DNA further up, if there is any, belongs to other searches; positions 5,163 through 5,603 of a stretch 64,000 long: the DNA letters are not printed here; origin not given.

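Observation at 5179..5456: Two tandem desulforedoxin-like mini-genes missed by the ORF track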

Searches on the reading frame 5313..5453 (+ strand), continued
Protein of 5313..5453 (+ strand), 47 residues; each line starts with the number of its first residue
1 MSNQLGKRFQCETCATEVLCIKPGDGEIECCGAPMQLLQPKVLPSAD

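Call 34: search_protein_families(library=ncbifam, proteins=[P0121, P0122, P0128, P0130, P0230, P0215, P0254, P0149, P0136, P0187], max_evalue=1)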
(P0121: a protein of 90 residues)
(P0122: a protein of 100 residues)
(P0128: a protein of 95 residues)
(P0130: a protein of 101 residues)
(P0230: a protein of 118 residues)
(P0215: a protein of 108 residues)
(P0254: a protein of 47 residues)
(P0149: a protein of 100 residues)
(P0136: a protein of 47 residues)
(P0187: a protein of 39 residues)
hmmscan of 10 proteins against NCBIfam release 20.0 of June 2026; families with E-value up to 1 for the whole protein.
P0121 (90 aa): 4 families
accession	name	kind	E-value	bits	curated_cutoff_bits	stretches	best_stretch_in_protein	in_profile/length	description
TIGR00320.1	dfx_rbo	equivalog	7.1e-08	32.7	146.9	2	7-37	6-36/125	desulfoferrodoxin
TIGR00319.1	desulf_FeS4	domain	2e-07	30.6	36.05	2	6-35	5-34/34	desulfoferrodoxin FeS4 iron-binding domain-containing protein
NF011482.0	PRK14892.1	equivalog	0.013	15.4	109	1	45-89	15-63/101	putative transcription elongation factor Elf1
NF011481.0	PRK14890.1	equivalog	0.94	9.5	61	0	38-62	13-38/61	putative Zn-ribbon RNA-binding protein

P0122 (100 aa): 5 families
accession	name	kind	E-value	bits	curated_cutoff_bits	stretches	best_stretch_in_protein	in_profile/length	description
TIGR00320.1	dfx_rbo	equivalog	4.4e-09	36.6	146.9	2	8-41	7-40/125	desulfoferrodoxin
TIGR00319.1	desulf_FeS4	domain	5.6e-06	25.9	36.05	2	62-88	8-34/34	desulfoferrodoxin FeS4 iron-binding domain-containing protein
NF050000.1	IS1_IS1595_Zn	domain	0.044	14.3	28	0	61-68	21-28/34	IS1/IS1595 family N-terminal zinc-binding domain-containing protein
NF048018.1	IS256_N_4Cys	domain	0.072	13.7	27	0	61-68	21-28/31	transposase-like zinc-binding domain-containing protein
NF001605.0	PRK00398.1-2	equivalog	0.74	9.7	63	0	62-71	2-11/43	DNA-directed RNA polymerase subunit P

P0128 (95 aa): 17 families
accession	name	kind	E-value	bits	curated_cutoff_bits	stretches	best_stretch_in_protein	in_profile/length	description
TIGR00320.1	dfx_rbo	equivalog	4.2e-10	39.9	146.9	2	7-46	6-45/125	desulfoferrodoxin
TIGR00319.1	desulf_FeS4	domain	7.9e-08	31.9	36.05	2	9-35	8-34/34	desulfoferrodoxin FeS4 iron-binding domain-containing protein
NF050000.1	IS1_IS1595_Zn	domain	0.0014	19.1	28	0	8-19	21-32/34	IS1/IS1595 family N-terminal zinc-binding domain-containing protein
NF011481.0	PRK14890.1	equivalog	0.0026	17.7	61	0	53-64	46-57/61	putative Zn-ribbon RNA-binding protein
TIGR02605.1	CxxC_CxxC_SSSS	subfamily_domain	0.0045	17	31.3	1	58-80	6-30/52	FmdB family zinc ribbon protein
NF048018.1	IS256_N_4Cys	domain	0.0073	16.9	27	0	57-65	21-29/31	transposase-like zinc-binding domain-containing protein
TIGR00280.1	eL43_euk_arch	equivalog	0.014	15.7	95.8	1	4-50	32-77/92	50S ribosomal protein L37Ae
TIGR01206.1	lysW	equivalog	0.015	15.2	53.2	1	50-69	15-34/54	lysine biosynthesis protein LysW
NF003058.0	PRK03976.1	equivalog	0.033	14.2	87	1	4-43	32-70/91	50S ribosomal protein L37ae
NF045720.1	rubredox_RCKP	subfamily_domain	0.045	13.4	45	0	58-66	4-12/34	RCKP-type rubredoxin-like domain-containing protein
NF001608.0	PRK00398.1-6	equivalog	0.047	13.5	84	0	53-69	17-33/46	DNA-directed RNA polymerase subunit P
NF033558.1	transpos_IS1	equivalog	0.056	13.4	100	0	48-72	12-36/199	IS1 family transposase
NF001669.0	PRK00432.1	equivalog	0.074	13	54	0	1-15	37-50/58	30S ribosomal protein S27ae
NF041070.1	carrier_LysW_Arch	domain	0.081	13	75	0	59-70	4-36/57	alpha-aminoadipate/glutamate carrier protein LysW/ArgW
NF001607.0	PRK00398.1-4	equivalog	0.21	11.3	89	0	58-68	10-20/53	DNA-directed RNA polymerase subunit P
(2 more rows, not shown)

P0130 (101 aa): 3 families
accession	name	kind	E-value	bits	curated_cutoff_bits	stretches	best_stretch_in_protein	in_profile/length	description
TIGR00320.1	dfx_rbo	equivalog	1.3e-05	25.4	146.9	1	62-95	7-40/125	desulfoferrodoxin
NF001608.0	PRK00398.1-6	equivalog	0.057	13.3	84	1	57-73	16-32/46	DNA-directed RNA polymerase subunit P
TIGR00319.1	desulf_FeS4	domain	0.65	9.7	36.05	1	63-88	8-33/34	desulfoferrodoxin FeS4 iron-binding domain-containing protein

P0230 (118 aa): 2 families
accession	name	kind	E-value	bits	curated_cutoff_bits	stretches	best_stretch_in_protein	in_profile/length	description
TIGR00320.1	dfx_rbo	equivalog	0.0036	17.5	146.9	1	79-107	7-35/125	desulfoferrodoxin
TIGR00319.1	desulf_FeS4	domain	0.0048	16.6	36.05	1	80-106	8-34/34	desulfoferrodoxin FeS4 iron-binding domain-containing protein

P0215 (108 aa): 3 families
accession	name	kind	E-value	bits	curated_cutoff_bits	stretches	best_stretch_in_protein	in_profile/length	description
TIGR00319.1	desulf_FeS4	domain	0.0025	17.5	36.05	1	70-96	8-34/34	desulfoferrodoxin FeS4 iron-binding domain-containing protein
TIGR00320.1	dfx_rbo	equivalog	0.0036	17.5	146.9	1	69-98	7-36/125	desulfoferrodoxin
TIGR01927.1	menC_gam_Gplu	equivalog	0.16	11.2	130.55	1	28-65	65-102/307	o-succinylbenzoate synthase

P0254 (47 aa): 0 families

P0149 (100 aa): 2 families
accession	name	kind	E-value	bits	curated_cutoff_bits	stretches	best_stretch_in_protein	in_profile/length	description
TIGR00320.1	dfx_rbo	equivalog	0.069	13.4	146.9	0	21-42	19-40/125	desulfoferrodoxin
NF004649.0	PRK05993.1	equivalog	0.078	12.2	387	1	33-86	139-188/277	SDR family oxidoreductase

P0136 (47 aa): 2 families
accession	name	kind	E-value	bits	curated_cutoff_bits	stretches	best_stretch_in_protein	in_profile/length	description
TIGR00319.1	desulf_FeS4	domain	2.9e-05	23.7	36.05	1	6-34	5-33/34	desulfoferrodoxin FeS4 iron-binding domain-containing protein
TIGR00320.1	dfx_rbo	equivalog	3.9e-05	23.8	146.9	1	7-42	6-41/125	desulfoferrodoxin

P0187 (39 aa): 3 families
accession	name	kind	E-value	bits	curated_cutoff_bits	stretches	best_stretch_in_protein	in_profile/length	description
TIGR00319.1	desulf_FeS4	domain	2.6e-07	30.2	36.05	1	6-35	5-34/34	desulfoferrodoxin FeS4 iron-binding domain-containing protein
TIGR00320.1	dfx_rbo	equivalog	1.8e-05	25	146.9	1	7-36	6-35/125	desulfoferrodoxin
NF041548.1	PssE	equivalog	0.14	12.1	120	1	16-29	59-72/146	PssE/Cps14G family polysaccharide biosynthesis glycosyltransferase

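Call 35: find_encoding_contigs(protein=P0128, flank=8000, max_places=4)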
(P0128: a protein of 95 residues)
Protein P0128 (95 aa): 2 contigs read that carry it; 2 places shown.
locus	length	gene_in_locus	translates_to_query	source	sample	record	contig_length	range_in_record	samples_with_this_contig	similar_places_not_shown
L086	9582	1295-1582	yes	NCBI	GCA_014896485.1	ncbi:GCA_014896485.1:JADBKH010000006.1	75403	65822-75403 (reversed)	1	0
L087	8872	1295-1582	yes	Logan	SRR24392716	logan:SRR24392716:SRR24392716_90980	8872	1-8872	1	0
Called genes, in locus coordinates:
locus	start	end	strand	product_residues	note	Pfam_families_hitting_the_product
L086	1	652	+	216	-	PF02775:TPP_enzyme_C, PF12367:PFO_beta_C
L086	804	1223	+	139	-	PF04126:Cyclophil_like, PF18050:Cyclophil_like2 (weak)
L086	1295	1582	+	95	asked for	PF06397:Desulfoferrod_N (weak)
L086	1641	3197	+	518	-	PF02515:CoA_transf_3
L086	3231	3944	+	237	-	PF00378:ECH_1, PF16113:ECH_2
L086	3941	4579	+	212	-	PF02811:PHP (weak), PF13263:PHP_C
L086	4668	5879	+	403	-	PF02515:CoA_transf_3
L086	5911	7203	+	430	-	PF02515:CoA_transf_3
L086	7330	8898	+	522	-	PF00501:AMP-binding, PF13193:AMP-binding_C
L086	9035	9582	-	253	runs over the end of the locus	PF00378:ECH_1, PF16113:ECH_2 (weak)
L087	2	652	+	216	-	?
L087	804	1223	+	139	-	PF04126:Cyclophil_like, PF18050:Cyclophil_like2 (weak)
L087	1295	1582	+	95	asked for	PF06397:Desulfoferrod_N (weak)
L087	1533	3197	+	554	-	PF02515:CoA_transf_3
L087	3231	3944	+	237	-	PF00378:ECH_1, PF16113:ECH_2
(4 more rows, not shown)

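Call 36: find_encoding_contigs(protein=P0230, flank=8000, max_places=4)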
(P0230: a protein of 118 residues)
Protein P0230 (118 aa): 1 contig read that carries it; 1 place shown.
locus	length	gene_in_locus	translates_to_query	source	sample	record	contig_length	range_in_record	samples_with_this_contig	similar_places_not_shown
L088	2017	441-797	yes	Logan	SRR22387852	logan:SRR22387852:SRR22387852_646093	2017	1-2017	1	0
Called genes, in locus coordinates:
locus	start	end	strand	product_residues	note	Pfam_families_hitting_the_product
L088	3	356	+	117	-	?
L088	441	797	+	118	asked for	-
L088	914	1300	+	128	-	PF01894:YjbQ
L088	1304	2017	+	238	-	?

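Call 38: search_protein_families(library=pfam, proteins=[L079:9036-9707:+, L079:7299-8966:+, L079:5832-7172:-, L054:7504-8310:+, L054:6429-7523:+, L054:4864-6390:+, L054:3793-4839:+, L067:8259-9779:+, L067:7500-8258:+, L023:8687-9232:+], max_evalue=0.0001)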
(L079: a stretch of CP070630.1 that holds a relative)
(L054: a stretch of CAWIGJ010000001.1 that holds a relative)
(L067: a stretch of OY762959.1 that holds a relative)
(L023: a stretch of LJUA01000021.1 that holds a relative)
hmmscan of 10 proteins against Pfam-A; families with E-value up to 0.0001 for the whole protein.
L079:9036-9707:+ (223 aa): 1 family
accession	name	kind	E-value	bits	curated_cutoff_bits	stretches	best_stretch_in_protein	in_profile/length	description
PF00923.25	TAL_FSA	-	4.3e-57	194.1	27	1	3-212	1-247/285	Transaldolase/Fructose-6-phosphate aldolase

L079:7299-8966:+ (555 aa): 3 families
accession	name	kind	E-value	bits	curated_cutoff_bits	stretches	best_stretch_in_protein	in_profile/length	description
PF06418.20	CTP_synth_N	-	2e-124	414.7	26.1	1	9-273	1-265/265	CTP synthase N-terminus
PF00117.34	GATase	-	8.5e-40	136.9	22.8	1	308-532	2-189/190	Glutamine amidotransferase class-I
PF07722.19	Peptidase_C26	-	1.9e-05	24.9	20.5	0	374-515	99-219/219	Peptidase C26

L079:5832-7172:- (446 aa): 2 families
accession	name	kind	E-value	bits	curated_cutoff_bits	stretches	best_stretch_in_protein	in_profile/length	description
PF05193.26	Peptidase_M16_C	-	1.6e-43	149.1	23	1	192-364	2-178/181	Peptidase M16 inactive domain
PF00675.25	Peptidase_M16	-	5.8e-37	127.3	22.3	1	37-184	1-147/149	Insulinase (Peptidase family M16)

L054:7504-8310:+ (268 aa): 1 family
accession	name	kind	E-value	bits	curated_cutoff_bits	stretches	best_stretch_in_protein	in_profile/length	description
PF00535.33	Glycos_transf_2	-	1.2e-26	94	23.3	1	33-199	2-167/168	Glycosyl transferase family 2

L054:6429-7523:+ (364 aa): 0 families

L054:4864-6390:+ (508 aa): 2 families
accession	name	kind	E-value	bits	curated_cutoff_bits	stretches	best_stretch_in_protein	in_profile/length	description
PF01808.24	AICARFT_IMPCHas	-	4.3e-115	384.9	25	1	132-440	1-309/311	AICARFT/IMPCHase bienzyme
PF02142.27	MGS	-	3.1e-23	82.2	24.1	1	12-127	1-94/94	MGS-like domain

L054:3793-4839:+ (348 aa): 2 families
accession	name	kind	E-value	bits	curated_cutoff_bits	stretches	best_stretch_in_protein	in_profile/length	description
PF02769.27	AIRS_C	-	2e-22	80.4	23.1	1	180-342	4-150/156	AIR synthase related protein, C-terminal domain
PF00586.29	AIRS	-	7e-20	72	24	1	60-165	14-112/112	AIR synthase related protein, N-terminal domain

L067:8259-9779:+ (506 aa): 2 families
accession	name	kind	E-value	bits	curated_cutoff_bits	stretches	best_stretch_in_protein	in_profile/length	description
PF18313.7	TLP1_add_C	-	5.7e-13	49.1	26.1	1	411-495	3-81/83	Thiolase-like protein type 1 additional C-terminal domain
PF22691.2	Thiolase_C_1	-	3.8e-06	27.1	28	1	272-333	1-61/144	Thiolase C-terminal domain-like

L067:7500-8258:+ (252 aa): 3 families
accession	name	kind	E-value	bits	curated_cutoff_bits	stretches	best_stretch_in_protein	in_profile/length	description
PF13561.12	adh_short_C2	-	1.7e-56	191.9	27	1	14-250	1-236/236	Enoyl-(Acyl carrier protein) reductase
PF00106.31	adh_short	-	5.3e-47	160.3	26.6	1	8-199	1-191/195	short chain dehydrogenase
PF08659.16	KR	-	3.6e-05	24.2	22.6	1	11-145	4-144/180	KR domain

L023:8687-9232:+ (181 aa): 1 family
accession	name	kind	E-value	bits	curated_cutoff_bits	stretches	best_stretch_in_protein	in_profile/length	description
PF01288.25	HPPK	-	1.9e-40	138.3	25.7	1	9-136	1-116/116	7,8-dihydro-6-hydroxymethylpterin-pyrophosphokinase (HPPK)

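Call 43: find_related_loci(query=A6, collection=metagenome_contigs, flank=8000)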
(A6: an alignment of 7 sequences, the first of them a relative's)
Query A6 (47 aa) in metagenome_contigs; peptide patterns used: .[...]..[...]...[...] (x = any residue, [..] = any of these).
600 stretches matched a pattern (row limit reached: there are more); 583 encode a relative of the query (tblastn E <= 1e-3); the best 80 are kept; 80 distinct loci.
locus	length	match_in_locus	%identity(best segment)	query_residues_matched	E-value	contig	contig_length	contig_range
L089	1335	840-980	79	1-47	1e-21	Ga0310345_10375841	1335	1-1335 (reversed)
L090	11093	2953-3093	79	1-47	1e-21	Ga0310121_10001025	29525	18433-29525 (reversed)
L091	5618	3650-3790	72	1-47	3e-21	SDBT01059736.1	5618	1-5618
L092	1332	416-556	79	1-47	4e-21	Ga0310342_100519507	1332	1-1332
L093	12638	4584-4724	72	1-47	4e-21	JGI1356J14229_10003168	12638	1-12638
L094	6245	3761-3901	77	1-47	4e-21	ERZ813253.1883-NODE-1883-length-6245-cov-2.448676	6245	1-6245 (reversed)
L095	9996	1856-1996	74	1-47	6e-21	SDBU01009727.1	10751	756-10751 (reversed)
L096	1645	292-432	77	1-47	6e-21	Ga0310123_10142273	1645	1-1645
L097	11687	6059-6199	77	1-47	6e-21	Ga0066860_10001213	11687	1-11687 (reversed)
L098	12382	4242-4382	77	1-47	6e-21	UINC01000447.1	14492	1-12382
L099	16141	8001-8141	77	1-47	9e-21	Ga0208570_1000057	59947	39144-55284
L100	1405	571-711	72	1-47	9e-21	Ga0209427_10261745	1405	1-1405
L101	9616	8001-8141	77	1-47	8e-21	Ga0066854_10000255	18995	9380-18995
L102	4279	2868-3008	74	1-47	1e-20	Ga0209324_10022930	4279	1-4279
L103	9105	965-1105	74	1-47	1e-20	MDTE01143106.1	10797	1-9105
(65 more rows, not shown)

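Call 46: search_protein_families(library=pfam, proteins=[L094:3027-3494:+, L091:2990-3406:+, L091:3841-4407:-, L097:4538-5320:-, L097:9072-10178:-, L094:593-1240:+, L094:1320-1844:+, L095:2584-3162:-, L091:4562-5617:-, L091:2160-2972:+], max_evalue=0.001)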
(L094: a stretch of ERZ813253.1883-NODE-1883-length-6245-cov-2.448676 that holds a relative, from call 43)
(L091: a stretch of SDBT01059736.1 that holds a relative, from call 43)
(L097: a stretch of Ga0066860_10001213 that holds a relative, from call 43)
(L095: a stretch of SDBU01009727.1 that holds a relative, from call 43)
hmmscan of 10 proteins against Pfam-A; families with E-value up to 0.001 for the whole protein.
L094:3027-3494:+ (155 aa): 0 families

L091:2990-3406:+ (138 aa): 1 family
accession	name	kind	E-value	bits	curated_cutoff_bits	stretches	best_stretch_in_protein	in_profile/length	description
PF01894.22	UPF0047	-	3.5e-34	117.9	27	1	19-135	1-117/117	Uncharacterised protein family UPF0047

L091:3841-4407:- (188 aa): 1 family
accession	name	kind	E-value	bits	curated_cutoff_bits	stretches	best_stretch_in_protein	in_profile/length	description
PF01227.27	GTP_cyclohydroI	-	1.7e-73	246.3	27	1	7-185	1-178/179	GTP cyclohydrolase I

L097:4538-5320:- (260 aa): 1 family
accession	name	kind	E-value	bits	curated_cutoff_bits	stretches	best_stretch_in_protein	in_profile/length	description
PF14595.12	Thioredoxin_9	-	2.2e-25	89.4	25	1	63-182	1-120/129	Thioredoxin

L097:9072-10178:- (368 aa): 5 families
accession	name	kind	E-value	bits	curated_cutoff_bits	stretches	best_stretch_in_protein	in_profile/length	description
PF00107.32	ADH_zinc_N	-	3.7e-28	98.5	31.8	1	191-323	1-127/129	Zinc-binding dehydrogenase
PF08240.17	ADH_N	-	8.5e-20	71.4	23.5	1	27-152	2-104/104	Alcohol dehydrogenase GroES-like domain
PF13602.12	ADH_zinc_N_2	-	2.4e-09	38.6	27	1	225-353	2-124/134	Zinc-binding dehydrogenase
PF16912.11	Glu_dehyd_C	-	3.5e-09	36.9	34.9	1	182-353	32-202/211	Glucose dehydrogenase C-terminus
PF01262.27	AlaDh_PNT_C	-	0.00051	20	23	1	183-229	30-78/214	Alanine dehydrogenase/PNT, C-terminal domain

L094:593-1240:+ (215 aa): 2 families
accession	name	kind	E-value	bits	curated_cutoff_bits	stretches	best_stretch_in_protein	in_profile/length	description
PF03807.23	F420_oxidored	-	5.7e-14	52.9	21.6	1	2-97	2-93/94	NADP oxidoreductase coenzyme F420-dependent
PF02153.23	PDH_N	-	0.0002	21.4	26.5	1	44-100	26-82/154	Prephenate dehydrogenase, nucleotide-binding domain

L094:1320-1844:+ (174 aa): 0 families

L095:2584-3162:- (192 aa): 1 family
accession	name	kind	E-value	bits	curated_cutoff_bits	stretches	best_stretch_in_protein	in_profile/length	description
PF01613.24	Flavin_Reduct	-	4e-35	121.6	27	1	14-174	2-151/153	Flavin reductase like domain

L091:4562-5617:- (351 aa): 1 family
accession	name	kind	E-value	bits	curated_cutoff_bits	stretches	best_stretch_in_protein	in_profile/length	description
PF00291.31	PALP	-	9.3e-75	252.1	35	1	24-318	2-295/295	Pyridoxal-phosphate dependent enzyme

L091:2160-2972:+ (270 aa): 3 families
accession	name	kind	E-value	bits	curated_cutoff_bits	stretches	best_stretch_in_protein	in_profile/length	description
PF10418.14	DHODB_Fe-S_bind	-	1.4e-13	50.8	23.9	1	228-263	2-40/41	Iron-sulfur cluster binding domain of dihydroorotate dehydrogenase B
PF00175.26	NAD_binding_1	-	3.6e-05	24.8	22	1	120-209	1-107/109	Oxidoreductase NAD-binding domain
PF00970.30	FAD_binding_6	-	6.1e-05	23.7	21.1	1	44-107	31-96/99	Oxidoreductase FAD-binding domain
